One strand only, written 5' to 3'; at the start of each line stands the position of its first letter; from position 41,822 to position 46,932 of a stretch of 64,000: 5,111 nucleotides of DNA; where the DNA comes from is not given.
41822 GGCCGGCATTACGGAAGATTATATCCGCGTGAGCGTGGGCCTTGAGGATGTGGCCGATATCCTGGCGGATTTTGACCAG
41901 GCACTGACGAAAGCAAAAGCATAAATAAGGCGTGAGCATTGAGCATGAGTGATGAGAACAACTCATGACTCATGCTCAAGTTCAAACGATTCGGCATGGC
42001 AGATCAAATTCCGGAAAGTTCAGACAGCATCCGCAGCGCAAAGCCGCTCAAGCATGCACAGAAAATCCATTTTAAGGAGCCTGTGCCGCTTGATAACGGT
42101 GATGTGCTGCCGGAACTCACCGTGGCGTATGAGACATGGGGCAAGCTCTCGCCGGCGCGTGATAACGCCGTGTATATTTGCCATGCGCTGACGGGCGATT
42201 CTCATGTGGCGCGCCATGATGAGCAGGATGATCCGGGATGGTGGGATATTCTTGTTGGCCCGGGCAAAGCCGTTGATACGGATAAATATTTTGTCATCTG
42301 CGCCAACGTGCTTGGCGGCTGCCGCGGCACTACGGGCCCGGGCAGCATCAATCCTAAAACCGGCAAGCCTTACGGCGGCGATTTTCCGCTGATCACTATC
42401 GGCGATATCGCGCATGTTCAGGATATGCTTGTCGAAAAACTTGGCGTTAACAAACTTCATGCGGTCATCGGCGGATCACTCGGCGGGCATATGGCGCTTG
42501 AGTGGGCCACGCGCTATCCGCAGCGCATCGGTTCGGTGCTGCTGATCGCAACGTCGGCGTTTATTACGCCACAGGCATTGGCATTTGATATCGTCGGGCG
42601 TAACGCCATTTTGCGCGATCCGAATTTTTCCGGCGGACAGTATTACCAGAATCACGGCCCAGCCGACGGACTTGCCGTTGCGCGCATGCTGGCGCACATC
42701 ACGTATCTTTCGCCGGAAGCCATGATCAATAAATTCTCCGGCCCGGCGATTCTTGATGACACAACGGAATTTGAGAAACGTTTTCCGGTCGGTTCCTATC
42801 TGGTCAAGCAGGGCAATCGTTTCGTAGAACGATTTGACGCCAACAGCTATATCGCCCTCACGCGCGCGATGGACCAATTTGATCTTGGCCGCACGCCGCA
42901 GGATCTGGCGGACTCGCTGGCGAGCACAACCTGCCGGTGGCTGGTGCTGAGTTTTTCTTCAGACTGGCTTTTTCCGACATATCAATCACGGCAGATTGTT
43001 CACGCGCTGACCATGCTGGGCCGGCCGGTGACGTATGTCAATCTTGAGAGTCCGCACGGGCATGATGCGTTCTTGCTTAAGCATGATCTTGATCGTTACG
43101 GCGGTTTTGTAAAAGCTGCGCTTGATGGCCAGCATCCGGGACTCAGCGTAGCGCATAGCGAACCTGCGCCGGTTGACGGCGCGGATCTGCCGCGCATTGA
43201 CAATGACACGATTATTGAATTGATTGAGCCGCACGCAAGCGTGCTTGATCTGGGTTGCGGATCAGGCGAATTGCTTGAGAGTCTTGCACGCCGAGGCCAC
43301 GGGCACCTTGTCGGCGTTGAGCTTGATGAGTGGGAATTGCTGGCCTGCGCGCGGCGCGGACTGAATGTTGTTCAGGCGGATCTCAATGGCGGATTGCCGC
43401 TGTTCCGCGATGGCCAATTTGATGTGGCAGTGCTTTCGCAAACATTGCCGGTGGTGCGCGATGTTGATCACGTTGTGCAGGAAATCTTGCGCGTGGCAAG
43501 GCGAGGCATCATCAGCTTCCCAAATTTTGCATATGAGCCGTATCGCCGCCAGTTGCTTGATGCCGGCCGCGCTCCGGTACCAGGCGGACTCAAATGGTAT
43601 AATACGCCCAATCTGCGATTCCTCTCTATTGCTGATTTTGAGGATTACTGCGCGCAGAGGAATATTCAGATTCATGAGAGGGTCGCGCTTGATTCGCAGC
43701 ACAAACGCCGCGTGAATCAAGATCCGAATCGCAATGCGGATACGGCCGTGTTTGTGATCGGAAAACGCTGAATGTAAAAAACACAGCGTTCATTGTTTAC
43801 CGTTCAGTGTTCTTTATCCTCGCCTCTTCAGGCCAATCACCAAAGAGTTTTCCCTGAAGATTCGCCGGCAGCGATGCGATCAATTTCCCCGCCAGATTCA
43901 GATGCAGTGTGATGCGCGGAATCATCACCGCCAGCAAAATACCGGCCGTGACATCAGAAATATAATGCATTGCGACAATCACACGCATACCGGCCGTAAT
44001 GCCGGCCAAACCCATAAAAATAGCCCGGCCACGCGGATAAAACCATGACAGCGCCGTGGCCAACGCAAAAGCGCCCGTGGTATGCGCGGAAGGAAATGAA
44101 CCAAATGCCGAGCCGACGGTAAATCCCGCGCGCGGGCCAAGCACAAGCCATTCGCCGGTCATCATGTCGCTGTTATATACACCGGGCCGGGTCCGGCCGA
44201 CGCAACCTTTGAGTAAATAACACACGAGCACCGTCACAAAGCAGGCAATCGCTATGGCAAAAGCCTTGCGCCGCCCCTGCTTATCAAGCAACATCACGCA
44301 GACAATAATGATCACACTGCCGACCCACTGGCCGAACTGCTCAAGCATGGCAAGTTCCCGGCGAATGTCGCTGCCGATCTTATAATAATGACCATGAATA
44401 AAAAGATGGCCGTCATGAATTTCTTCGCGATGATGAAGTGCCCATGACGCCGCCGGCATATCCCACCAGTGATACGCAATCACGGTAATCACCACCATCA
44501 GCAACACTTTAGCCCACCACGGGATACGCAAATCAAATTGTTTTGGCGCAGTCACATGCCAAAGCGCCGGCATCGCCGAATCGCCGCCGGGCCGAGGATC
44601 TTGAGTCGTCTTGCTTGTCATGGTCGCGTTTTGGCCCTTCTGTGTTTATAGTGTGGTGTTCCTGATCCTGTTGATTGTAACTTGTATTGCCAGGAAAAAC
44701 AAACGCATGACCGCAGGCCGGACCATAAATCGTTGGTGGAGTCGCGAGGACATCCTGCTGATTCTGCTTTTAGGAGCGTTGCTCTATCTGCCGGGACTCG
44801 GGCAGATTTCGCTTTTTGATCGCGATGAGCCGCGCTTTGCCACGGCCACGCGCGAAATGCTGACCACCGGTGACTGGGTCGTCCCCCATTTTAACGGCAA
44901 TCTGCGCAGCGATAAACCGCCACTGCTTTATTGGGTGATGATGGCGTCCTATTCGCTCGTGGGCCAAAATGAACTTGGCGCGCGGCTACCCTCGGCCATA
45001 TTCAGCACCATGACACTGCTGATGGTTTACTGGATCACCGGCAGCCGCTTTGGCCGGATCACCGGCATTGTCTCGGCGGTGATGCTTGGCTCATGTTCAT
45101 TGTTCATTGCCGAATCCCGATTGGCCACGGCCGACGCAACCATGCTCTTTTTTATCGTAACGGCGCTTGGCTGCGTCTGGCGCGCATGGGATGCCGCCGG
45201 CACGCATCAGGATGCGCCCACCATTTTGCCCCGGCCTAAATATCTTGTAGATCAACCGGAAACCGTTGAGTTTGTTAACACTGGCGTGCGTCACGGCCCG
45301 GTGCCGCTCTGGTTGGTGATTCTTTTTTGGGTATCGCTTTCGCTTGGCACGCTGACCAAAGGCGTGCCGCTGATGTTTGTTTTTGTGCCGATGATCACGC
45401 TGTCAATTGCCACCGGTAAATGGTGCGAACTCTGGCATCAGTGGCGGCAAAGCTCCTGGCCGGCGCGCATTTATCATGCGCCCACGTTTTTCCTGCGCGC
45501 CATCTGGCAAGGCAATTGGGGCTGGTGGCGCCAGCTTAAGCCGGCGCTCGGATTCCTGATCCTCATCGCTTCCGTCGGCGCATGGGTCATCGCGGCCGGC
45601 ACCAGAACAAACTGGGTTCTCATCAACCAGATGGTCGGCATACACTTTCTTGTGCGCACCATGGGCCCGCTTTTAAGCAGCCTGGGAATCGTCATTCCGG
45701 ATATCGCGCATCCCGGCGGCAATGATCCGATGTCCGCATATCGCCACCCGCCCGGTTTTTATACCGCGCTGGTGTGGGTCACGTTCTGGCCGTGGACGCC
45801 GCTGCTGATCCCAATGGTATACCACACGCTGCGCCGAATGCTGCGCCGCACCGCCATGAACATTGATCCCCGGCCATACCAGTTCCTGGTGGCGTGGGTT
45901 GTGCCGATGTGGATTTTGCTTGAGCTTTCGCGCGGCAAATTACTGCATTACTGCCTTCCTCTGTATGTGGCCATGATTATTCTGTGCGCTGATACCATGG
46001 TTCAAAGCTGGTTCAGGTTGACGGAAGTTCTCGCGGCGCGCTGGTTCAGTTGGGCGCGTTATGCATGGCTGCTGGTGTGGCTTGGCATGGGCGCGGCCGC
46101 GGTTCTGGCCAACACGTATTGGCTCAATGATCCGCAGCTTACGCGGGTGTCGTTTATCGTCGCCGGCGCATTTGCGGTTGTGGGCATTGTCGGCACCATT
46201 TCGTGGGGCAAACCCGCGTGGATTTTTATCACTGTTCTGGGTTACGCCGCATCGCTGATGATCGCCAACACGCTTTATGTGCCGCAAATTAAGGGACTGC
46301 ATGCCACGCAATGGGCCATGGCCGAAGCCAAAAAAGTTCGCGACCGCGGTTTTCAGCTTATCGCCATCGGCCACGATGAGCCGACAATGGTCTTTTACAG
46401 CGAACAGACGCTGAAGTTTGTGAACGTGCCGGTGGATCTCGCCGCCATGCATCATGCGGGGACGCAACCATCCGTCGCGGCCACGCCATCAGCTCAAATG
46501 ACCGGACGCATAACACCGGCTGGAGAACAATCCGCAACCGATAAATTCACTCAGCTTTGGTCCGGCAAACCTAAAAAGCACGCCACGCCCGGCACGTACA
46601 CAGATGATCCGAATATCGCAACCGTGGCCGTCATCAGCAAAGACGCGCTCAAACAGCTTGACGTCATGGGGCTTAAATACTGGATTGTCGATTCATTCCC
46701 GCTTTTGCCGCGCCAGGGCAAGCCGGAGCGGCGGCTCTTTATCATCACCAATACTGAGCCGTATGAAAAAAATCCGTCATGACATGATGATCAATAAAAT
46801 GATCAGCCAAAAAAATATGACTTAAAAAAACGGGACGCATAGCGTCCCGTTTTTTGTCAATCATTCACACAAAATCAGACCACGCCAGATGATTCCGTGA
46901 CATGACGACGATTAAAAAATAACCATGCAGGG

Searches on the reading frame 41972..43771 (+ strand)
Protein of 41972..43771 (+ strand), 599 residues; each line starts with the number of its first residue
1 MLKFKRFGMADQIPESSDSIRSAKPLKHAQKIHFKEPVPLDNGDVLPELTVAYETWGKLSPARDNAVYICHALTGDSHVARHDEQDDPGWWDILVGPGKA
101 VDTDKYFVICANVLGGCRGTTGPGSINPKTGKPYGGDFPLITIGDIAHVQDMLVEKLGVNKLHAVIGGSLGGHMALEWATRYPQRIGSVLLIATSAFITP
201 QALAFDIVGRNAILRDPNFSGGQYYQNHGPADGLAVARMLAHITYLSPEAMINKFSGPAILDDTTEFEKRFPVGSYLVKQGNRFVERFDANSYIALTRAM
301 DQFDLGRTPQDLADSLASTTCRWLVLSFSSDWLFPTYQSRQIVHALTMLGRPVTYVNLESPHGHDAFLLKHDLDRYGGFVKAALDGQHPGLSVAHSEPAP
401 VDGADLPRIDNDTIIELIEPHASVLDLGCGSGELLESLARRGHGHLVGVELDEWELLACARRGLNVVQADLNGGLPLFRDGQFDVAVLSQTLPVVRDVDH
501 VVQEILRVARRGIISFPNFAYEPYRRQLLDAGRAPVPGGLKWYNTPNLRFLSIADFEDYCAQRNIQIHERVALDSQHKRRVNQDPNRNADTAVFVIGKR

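Call 19: search_protein_families(library=pfam, proteins=[window:41972-43771:+], max_evalue=0.01)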
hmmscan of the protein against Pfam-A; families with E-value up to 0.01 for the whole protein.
window:41972-43771:+ (599 aa): 10 families
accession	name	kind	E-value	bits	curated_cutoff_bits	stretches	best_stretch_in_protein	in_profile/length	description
PF07021.18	MetW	-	4.2e-49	167.3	21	1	408-596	1-193/193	Methionine biosynthesis protein MetW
PF00561.26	Abhydrolase_1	-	5.3e-22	79.1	25.8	1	66-369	2-243/245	alpha/beta hydrolase fold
PF08241.18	Methyltransf_11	-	1.2e-13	51.9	21.2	1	425-512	1-90/95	Methyltransferase domain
PF13649.12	Methyltransf_25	-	2.2e-12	47.9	27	1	424-512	1-96/97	Methyltransferase domain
PF13489.12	Methyltransf_23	-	4e-10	40.1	27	1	418-539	20-139/164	Methyltransferase domain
PF13847.12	Methyltransf_31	-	5.2e-09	36.4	27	1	419-513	2-106/145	Methyltransferase domain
PF08242.18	Methyltransf_12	-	5.6e-08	33.9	30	1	425-512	1-95/98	Methyltransferase domain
PF00756.26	Esterase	-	8.3e-05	22.9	22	1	151-193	104-147/251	Putative esterase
PF12697.13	Abhydrolase_6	-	0.00017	22.8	26.3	1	136-342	41-187/217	Alpha/beta hydrolase family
PF12146.15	Hydrolase_4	-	0.0034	17.1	27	1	145-200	61-115/239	Serine aminopeptidase, S33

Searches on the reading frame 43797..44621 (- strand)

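Call 19: search_protein_families(library=pfam, proteins=[window:43797-44621:-], max_evalue=0.01)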
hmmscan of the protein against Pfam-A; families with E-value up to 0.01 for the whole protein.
window:43797-44621:- (274 aa): 2 families
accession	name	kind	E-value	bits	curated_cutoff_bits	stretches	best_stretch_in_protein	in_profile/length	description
PF01569.27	PAP2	-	2e-16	60.4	27.2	1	122-240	4-123/130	PAP2 superfamily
PF14378.12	PAP2_3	-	4.1e-08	33.7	27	1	103-234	45-187/190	PAP2 superfamily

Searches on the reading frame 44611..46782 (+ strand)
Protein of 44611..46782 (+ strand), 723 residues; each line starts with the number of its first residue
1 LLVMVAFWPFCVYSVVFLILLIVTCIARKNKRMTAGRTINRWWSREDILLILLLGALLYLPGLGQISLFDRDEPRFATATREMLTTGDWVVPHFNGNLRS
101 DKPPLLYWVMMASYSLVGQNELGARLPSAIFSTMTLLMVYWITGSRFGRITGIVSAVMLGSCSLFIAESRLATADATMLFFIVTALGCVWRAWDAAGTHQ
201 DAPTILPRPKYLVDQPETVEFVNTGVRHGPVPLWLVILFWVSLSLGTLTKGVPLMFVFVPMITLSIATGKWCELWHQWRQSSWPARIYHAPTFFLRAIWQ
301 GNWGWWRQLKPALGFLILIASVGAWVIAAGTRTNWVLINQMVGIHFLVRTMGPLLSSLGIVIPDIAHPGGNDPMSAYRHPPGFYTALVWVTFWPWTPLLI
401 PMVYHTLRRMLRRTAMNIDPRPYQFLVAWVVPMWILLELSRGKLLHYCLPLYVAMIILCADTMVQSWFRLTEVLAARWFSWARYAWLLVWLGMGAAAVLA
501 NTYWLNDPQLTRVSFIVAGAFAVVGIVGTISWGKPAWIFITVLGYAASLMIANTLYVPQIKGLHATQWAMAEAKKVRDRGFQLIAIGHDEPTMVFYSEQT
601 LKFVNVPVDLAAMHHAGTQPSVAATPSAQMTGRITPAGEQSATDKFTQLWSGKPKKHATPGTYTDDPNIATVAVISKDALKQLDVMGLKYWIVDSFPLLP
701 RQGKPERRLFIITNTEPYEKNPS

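Call 19: search_protein_families(library=pfam, proteins=[window:44611-46782:+], max_evalue=0.01)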
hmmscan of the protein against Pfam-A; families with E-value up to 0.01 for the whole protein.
window:44611-46782:+ (723 aa): 2 families
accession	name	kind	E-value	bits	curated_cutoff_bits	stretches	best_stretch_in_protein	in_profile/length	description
PF13231.12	PMT_2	-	3.3e-15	57.1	26.1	1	101-195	1-95/160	Dolichyl-phosphate-mannose-protein mannosyltransferase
PF02366.24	PMT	-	3.5e-13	50.1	22.7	1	71-193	28-155/245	Dolichyl-phosphate-mannose-protein mannosyltransferase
